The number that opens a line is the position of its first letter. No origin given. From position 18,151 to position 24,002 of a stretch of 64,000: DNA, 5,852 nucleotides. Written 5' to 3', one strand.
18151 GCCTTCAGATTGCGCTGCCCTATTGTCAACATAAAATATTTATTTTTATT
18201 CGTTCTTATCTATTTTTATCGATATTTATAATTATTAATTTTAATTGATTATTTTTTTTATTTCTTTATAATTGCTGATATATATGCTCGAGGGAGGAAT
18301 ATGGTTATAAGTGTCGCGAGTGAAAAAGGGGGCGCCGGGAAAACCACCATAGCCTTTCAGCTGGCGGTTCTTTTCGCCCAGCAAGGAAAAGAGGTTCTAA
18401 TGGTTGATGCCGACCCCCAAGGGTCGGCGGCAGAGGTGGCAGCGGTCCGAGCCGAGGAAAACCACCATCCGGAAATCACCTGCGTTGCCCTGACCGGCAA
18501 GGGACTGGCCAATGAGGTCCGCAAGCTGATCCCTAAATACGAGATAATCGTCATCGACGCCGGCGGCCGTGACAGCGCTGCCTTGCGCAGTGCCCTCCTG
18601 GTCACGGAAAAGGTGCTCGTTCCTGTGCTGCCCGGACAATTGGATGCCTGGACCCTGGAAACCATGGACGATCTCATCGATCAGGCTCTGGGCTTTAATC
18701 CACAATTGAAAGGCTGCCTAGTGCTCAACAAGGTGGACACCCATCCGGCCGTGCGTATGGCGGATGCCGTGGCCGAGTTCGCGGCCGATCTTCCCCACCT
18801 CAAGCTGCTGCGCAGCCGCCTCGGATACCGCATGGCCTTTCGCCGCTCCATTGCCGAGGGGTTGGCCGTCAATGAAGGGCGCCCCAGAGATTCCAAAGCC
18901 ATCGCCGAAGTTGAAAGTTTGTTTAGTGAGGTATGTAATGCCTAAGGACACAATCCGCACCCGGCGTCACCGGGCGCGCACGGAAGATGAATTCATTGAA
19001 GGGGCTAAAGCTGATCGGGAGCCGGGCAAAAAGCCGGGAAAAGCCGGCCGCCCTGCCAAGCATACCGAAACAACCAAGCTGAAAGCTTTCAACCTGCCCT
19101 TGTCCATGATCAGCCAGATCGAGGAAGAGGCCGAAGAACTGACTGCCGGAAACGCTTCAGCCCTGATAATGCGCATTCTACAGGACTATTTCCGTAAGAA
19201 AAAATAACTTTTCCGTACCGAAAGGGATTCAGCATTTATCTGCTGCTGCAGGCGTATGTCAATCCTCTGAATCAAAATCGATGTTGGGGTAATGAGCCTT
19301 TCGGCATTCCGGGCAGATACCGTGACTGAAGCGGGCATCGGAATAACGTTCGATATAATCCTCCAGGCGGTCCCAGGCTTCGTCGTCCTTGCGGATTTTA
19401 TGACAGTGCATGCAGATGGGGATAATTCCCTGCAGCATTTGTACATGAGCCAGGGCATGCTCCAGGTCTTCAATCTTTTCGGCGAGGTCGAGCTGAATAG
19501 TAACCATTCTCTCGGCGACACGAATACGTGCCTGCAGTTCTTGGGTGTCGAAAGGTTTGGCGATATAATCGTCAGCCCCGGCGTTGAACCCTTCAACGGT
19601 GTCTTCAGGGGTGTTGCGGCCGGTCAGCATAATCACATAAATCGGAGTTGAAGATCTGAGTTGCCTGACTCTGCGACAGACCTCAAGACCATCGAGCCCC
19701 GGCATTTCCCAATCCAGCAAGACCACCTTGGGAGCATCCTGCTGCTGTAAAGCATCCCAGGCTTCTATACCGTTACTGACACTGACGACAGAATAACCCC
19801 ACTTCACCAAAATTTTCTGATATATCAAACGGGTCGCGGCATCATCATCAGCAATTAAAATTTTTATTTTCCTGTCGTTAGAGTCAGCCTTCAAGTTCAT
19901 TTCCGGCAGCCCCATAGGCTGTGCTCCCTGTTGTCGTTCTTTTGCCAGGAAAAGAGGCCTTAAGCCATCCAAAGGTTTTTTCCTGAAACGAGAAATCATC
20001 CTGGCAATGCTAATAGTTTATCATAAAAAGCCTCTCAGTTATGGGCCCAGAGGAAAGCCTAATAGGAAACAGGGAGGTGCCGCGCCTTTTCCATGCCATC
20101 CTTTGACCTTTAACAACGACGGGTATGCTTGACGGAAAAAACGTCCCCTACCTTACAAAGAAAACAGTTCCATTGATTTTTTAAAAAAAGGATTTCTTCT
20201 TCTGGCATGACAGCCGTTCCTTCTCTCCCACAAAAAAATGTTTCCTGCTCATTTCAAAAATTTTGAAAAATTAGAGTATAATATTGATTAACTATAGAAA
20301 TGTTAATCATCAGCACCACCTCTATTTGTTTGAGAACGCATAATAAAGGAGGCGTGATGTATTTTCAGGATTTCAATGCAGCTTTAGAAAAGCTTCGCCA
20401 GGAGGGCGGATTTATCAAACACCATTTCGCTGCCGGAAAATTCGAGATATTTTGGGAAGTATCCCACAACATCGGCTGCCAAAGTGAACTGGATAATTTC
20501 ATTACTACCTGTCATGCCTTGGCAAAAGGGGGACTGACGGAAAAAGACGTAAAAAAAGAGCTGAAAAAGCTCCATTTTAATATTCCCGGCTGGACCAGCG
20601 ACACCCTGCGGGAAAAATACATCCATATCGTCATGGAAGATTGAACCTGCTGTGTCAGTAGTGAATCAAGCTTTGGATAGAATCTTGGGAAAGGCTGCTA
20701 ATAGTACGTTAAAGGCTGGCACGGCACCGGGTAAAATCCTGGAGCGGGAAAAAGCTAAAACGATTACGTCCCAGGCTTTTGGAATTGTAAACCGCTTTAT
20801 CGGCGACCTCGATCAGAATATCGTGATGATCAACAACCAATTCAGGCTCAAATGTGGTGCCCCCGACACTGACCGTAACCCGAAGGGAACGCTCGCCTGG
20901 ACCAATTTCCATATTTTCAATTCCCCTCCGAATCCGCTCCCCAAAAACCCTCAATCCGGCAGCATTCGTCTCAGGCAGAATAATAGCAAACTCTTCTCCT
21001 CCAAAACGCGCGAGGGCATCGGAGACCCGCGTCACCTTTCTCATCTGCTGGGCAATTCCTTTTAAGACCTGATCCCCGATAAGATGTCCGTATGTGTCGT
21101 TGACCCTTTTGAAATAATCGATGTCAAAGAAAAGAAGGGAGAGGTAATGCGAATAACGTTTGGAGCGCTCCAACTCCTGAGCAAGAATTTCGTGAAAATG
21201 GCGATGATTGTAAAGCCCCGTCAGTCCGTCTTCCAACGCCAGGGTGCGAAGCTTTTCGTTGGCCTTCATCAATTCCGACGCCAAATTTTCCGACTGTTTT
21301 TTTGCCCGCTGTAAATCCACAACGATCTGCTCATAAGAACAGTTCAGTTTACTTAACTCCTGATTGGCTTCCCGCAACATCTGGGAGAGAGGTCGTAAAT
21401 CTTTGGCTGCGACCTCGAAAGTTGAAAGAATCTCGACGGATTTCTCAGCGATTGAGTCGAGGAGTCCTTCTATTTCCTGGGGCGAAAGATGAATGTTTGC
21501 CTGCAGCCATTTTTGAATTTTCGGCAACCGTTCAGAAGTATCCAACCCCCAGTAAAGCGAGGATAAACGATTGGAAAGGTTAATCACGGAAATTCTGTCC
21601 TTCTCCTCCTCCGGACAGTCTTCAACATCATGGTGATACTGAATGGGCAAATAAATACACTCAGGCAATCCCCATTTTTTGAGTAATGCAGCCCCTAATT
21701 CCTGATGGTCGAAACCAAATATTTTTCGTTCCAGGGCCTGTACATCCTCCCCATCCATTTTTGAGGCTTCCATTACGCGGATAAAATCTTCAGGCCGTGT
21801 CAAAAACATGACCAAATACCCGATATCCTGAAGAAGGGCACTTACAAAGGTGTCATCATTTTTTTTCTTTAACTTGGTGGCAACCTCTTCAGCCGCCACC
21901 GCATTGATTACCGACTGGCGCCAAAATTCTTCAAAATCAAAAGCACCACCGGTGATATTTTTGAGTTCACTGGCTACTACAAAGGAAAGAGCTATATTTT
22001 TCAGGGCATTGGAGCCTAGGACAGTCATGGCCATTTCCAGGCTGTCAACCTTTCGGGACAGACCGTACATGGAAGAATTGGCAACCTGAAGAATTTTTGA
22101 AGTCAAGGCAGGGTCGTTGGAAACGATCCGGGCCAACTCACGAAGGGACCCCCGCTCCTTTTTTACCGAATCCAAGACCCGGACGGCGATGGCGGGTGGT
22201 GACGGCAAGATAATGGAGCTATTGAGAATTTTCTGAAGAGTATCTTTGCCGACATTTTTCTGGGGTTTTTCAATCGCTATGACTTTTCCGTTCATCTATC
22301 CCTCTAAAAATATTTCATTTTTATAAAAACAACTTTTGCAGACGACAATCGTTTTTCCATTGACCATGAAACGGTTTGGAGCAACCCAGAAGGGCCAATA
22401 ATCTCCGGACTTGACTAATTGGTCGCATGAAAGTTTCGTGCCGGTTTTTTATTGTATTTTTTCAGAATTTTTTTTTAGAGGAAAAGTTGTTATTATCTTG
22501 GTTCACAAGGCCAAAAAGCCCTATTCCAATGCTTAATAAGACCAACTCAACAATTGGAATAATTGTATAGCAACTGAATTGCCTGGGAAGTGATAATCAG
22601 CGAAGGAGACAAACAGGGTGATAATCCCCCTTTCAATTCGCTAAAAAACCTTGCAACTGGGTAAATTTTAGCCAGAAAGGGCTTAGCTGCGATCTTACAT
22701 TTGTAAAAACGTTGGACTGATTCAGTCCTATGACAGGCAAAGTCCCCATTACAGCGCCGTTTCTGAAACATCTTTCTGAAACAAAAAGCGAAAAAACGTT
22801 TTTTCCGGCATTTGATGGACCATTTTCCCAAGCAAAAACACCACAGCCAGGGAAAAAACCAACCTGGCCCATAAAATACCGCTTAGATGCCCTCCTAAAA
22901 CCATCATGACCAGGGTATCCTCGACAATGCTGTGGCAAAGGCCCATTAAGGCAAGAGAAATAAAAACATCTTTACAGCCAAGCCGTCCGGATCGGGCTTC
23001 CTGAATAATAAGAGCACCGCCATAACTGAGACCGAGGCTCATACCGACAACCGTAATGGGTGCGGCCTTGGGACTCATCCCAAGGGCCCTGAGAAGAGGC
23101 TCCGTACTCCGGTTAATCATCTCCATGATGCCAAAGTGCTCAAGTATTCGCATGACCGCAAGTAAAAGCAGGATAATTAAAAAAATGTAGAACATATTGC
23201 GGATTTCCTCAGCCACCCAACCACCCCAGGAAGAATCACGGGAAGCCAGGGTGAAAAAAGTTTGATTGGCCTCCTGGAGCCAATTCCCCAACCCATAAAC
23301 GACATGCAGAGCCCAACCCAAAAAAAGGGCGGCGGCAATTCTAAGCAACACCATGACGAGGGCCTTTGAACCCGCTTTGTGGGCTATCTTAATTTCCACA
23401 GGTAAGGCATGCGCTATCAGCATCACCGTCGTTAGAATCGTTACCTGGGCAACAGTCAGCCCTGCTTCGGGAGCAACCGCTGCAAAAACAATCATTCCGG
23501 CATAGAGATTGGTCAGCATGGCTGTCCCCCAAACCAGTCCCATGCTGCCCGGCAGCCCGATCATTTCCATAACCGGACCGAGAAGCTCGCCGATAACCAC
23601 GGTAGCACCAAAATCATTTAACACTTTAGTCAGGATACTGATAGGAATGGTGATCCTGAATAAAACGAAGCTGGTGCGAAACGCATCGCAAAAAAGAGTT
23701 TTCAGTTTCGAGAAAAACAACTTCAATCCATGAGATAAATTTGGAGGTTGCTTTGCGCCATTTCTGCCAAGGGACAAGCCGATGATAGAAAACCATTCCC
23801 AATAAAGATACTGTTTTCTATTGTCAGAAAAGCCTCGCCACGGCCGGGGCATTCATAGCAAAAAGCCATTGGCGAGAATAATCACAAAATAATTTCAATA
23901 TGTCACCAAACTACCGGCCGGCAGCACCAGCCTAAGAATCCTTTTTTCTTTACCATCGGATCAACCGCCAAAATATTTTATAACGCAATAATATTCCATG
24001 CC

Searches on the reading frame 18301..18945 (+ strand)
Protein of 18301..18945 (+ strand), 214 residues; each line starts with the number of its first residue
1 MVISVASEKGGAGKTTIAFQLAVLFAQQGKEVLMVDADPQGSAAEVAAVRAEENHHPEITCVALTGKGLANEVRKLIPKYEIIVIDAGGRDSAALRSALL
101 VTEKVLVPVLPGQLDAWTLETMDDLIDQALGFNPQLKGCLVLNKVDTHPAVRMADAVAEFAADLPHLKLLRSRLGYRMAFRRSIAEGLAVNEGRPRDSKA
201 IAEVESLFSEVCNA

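Call 32: search_protein_families(library=pfam, proteins=[window:18301-18945:+], max_evalue=0.001)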
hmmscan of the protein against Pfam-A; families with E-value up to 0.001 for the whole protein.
window:18301-18945:+ (214 aa): 9 families
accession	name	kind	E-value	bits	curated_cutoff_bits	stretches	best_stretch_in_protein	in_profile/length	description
PF13614.12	AAA_31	-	2.4e-18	67.2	27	1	2-53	3-54/177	AAA domain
PF01656.29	CbiA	-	3.7e-17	62.9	25.4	1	3-188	1-123/125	CobQ/CobB/MinD/ParA nucleotide binding domain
PF09140.17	MipZ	-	2.6e-10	40.5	20.7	1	2-111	2-131/262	ATPase MipZ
PF10609.15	ParA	-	6.8e-09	35.9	27.1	1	2-52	5-56/246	NUBPL iron-transfer P-loop NTPase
PF02374.21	ArsA_ATPase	-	5.2e-06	26.3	24.3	1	7-45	7-45/305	Anion-transporting ATPase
PF07015.17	VirC1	-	7.2e-06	25.9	24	1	2-181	3-183/231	VirC1 protein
PF25199.1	nSTAND_NTPase5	-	0.00013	22.3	34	1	7-59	47-98/145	Novel STAND NTPase 5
PF00448.28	SRP54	-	0.00044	20.4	22.7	1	11-92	11-96/196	SRP54-type protein, GTPase domain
PF06564.18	CBP_BcsQ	-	0.00074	19.5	21.3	0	3-40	4-41/234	Cellulose biosynthesis protein BcsQ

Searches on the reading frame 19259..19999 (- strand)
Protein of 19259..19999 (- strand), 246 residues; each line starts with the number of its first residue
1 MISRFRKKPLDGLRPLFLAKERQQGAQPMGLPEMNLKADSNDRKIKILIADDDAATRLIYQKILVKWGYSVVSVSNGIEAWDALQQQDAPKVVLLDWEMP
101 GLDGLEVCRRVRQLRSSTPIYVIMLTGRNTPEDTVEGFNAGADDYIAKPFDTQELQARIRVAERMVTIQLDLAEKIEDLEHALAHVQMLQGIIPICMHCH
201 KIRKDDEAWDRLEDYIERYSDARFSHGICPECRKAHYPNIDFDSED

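Call 32: search_protein_families(library=pfam, proteins=[window:19259-19999:-], max_evalue=0.001)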
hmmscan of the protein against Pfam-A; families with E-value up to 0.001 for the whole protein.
window:19259-19999:- (246 aa): 2 families
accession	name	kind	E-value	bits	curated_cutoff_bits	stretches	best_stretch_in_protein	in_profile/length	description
PF00072.30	Response_reg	-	3.1e-29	101.8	30.2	1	47-160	1-111/111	Response regulator receiver domain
PF03709.21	OKR_DC_1_N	-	0.00023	21.8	29.3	0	64-133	13-81/111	Orn/Lys/Arg decarboxylase, N-terminal domain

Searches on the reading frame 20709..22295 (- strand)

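Call 32: search_protein_families(library=pfam, proteins=[window:20709-22295:-], max_evalue=0.001)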
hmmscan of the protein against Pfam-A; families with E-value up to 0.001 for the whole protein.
window:20709-22295:- (528 aa): 2 families
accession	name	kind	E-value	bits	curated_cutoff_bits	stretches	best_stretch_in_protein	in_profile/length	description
PF08668.18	HDOD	-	2.4e-56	190.8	22.9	1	30-223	1-195/196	HDOD domain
PF00990.26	GGDEF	-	4.9e-43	147.1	23.8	1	354-512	2-161/161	Diguanylate cyclase, GGDEF domain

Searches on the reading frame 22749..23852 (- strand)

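Call 32: search_protein_families(library=pfam, proteins=[window:22749-23852:-], max_evalue=0.001)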
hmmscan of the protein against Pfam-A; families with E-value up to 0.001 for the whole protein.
window:22749-23852:- (367 aa): 1 family
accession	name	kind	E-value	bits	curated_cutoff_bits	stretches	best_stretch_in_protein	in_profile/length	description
PF07670.19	Gate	-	6.5e-12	46.3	29.6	2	221-307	2-88/104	Nucleoside recognition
